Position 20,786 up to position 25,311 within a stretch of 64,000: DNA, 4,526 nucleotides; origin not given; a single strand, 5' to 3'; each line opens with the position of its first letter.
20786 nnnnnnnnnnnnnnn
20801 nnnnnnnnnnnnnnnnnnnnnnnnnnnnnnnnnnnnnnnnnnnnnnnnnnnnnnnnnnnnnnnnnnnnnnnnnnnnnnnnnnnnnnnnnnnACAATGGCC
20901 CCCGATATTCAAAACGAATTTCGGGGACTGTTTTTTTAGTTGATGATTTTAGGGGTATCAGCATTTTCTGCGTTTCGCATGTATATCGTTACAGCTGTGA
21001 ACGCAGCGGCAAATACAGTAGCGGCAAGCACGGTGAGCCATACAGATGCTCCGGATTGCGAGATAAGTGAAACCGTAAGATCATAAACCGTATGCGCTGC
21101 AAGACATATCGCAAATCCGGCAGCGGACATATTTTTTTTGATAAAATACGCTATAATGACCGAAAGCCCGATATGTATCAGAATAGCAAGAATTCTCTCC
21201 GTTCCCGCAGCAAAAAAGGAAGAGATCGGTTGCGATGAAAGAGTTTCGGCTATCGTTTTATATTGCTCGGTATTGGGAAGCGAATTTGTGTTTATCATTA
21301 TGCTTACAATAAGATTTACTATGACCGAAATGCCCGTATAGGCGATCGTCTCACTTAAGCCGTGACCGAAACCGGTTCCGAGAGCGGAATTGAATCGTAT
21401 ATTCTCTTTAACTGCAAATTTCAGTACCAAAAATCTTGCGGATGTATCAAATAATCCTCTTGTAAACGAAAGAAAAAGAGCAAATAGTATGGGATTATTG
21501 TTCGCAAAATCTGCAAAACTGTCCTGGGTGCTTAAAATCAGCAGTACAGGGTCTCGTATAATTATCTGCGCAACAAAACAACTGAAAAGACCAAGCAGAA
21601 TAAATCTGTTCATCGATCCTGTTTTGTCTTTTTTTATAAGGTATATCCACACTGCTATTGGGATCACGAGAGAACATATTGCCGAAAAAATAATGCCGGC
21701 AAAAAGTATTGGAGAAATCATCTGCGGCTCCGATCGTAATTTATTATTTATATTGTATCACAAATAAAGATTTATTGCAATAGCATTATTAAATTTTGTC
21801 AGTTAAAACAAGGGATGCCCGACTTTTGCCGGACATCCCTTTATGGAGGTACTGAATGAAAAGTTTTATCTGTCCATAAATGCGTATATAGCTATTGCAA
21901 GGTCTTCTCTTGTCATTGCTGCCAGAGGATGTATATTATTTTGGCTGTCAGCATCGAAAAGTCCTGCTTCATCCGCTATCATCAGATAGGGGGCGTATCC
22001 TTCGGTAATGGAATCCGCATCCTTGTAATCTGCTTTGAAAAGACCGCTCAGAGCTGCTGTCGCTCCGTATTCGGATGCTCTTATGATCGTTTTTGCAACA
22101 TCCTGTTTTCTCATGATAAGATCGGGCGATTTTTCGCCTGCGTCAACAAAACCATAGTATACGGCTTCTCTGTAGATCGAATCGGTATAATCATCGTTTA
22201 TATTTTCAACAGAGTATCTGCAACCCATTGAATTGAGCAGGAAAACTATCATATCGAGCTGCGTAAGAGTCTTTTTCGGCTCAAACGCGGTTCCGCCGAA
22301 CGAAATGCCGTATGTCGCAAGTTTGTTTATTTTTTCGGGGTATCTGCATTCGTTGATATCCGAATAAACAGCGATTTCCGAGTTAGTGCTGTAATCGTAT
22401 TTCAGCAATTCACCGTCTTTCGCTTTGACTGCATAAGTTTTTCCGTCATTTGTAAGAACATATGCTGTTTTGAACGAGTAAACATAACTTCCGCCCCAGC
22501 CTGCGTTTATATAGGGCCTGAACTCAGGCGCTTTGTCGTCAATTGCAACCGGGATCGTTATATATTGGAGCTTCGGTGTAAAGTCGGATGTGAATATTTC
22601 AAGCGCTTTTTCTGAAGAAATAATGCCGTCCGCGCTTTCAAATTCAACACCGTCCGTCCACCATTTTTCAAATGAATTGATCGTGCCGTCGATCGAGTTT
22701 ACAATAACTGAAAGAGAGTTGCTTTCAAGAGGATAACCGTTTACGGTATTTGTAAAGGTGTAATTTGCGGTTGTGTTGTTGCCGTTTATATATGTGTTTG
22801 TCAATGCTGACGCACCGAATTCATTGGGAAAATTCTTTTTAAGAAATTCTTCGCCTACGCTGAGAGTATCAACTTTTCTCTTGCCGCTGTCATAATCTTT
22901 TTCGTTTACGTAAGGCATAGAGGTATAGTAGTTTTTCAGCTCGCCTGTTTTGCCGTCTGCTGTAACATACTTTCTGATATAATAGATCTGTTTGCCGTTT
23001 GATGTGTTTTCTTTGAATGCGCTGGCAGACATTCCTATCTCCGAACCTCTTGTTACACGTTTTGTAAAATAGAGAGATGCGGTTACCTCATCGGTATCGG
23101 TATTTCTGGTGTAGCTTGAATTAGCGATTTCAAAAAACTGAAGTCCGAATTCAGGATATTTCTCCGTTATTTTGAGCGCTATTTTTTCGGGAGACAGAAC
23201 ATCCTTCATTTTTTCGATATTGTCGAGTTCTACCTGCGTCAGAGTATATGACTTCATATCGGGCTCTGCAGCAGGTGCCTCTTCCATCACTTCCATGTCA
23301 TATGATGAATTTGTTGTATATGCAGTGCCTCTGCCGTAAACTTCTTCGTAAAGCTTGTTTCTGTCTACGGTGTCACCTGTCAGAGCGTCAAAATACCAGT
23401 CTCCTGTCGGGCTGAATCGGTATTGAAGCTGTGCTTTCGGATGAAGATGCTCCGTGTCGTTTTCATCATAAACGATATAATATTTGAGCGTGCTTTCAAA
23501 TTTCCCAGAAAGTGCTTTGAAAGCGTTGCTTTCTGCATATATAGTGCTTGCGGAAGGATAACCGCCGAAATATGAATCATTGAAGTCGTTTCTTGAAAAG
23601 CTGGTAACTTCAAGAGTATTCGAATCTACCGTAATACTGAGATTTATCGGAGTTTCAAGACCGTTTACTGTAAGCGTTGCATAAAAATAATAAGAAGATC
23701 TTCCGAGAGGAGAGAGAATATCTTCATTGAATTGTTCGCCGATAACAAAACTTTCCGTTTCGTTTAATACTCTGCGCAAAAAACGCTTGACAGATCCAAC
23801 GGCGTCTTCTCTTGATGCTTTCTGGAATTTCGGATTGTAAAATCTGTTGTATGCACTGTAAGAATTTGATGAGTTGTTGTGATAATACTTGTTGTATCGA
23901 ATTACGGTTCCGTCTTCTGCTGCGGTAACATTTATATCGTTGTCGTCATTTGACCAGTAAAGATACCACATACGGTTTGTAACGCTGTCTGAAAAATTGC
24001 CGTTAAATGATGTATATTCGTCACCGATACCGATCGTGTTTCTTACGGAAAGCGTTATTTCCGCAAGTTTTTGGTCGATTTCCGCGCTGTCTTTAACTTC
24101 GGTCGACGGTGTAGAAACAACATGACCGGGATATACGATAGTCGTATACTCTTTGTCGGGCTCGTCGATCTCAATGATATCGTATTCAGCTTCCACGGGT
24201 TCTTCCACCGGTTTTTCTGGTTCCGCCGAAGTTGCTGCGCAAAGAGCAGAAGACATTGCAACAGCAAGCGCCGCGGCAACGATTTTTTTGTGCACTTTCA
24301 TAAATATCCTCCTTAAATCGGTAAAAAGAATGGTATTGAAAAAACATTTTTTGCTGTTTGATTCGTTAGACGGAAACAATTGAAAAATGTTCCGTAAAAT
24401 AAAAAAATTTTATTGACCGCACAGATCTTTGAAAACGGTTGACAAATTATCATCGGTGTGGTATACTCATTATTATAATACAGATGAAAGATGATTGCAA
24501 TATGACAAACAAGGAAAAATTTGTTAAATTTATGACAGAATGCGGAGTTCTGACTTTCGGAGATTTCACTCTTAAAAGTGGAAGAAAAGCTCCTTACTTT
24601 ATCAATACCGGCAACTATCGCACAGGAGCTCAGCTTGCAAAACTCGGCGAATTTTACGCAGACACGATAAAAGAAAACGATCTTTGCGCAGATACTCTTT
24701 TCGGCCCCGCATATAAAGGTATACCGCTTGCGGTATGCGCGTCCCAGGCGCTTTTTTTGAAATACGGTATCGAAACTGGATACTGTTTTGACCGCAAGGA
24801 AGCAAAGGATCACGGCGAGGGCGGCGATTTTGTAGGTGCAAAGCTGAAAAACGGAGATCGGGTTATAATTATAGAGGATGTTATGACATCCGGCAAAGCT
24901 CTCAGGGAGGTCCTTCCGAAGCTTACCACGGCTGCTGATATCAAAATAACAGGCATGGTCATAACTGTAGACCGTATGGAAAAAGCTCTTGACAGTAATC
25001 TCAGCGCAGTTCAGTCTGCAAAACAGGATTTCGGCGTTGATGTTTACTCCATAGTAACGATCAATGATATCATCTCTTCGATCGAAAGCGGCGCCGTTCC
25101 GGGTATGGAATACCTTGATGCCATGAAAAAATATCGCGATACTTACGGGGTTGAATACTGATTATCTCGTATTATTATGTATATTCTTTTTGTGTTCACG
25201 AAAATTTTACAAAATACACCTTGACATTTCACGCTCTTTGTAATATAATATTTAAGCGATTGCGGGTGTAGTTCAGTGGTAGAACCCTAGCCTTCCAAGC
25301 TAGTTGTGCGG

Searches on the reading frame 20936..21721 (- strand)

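Call 57: search_protein_families(library=pfam, proteins=[window:20936-21721:-], max_evalue=0.00001)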
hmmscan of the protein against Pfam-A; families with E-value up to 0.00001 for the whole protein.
window:20936-21721:- (261 aa): 1 family
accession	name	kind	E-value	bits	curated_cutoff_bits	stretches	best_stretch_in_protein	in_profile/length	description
PF10086.14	YhfC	-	1e-27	97.5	24.2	1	18-225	3-211/222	YhfC intramembrane metalloprotease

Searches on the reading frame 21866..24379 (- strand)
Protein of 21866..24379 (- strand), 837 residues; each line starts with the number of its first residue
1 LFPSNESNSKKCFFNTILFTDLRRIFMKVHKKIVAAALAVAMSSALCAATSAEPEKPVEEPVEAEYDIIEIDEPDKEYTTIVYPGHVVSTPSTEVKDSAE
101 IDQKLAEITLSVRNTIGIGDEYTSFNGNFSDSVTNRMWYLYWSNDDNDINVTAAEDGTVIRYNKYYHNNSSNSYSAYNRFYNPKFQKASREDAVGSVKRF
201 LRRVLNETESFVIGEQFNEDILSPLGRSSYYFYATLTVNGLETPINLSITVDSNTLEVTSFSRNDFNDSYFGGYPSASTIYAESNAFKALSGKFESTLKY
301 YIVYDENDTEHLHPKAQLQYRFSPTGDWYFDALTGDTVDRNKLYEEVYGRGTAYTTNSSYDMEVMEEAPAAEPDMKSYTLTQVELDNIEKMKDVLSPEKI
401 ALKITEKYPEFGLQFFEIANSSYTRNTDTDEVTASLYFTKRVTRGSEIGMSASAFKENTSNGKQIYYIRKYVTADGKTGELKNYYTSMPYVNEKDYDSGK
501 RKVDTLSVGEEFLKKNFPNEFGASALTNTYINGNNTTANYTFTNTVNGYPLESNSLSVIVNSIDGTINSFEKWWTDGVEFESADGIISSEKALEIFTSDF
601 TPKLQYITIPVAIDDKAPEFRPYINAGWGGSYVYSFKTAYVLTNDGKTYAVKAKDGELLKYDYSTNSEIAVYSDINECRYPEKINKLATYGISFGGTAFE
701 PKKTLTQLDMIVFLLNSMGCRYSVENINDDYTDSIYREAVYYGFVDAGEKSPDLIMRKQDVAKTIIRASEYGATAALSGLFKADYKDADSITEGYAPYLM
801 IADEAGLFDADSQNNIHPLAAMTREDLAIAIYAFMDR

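Call 57: search_protein_families(library=pfam, proteins=[window:21866-24379:-], max_evalue=0.00001)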
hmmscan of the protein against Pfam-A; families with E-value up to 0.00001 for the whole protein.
window:21866-24379:- (837 aa): 2 families
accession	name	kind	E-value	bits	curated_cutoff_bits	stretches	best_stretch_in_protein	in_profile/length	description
PF16244.11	DUF4901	-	7.5e-19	68.7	27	2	472-571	50-145/148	YcdB, YcdC repeated domain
PF00395.25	SLH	-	5.7e-07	29.8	20.8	0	785-828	2-44/44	S-layer homology domain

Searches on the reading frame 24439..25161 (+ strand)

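Call 57: search_protein_families(library=pfam, proteins=[window:24439-25161:+], max_evalue=0.00001)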
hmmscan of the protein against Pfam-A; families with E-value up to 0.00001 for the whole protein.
window:24439-25161:+ (240 aa): 1 family
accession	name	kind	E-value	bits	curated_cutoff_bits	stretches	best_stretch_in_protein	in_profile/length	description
PF00156.33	Pribosyltran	-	2.4e-12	46.9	26.3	1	65-194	10-141/158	Phosphoribosyl transferase domain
